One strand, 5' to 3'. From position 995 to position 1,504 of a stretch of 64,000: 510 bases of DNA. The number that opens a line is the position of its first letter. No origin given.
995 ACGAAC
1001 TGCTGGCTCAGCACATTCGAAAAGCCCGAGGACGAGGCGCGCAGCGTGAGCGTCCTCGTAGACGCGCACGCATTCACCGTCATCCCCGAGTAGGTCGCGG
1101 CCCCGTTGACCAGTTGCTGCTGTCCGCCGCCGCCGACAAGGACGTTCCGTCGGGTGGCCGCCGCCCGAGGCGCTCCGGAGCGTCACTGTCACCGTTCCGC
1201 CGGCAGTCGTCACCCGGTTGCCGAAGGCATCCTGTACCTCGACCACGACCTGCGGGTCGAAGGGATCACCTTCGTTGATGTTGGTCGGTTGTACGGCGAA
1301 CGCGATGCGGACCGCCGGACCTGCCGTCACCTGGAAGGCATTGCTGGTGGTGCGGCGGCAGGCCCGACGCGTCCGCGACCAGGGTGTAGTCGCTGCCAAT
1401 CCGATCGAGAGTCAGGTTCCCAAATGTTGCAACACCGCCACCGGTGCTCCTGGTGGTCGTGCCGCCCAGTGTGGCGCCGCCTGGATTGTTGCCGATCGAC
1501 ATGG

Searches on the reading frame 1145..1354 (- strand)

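Call 37: search_protein_families(library=pfam, proteins=[window:1145-1354:-], max_evalue=0.01)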
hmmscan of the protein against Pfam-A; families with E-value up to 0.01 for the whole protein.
seq(70 aa): 1 family
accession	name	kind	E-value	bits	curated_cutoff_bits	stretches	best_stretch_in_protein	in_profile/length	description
PF09134.16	Invasin_D3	-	0.00062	20.7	33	1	18-63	6-49/98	Invasin, domain 3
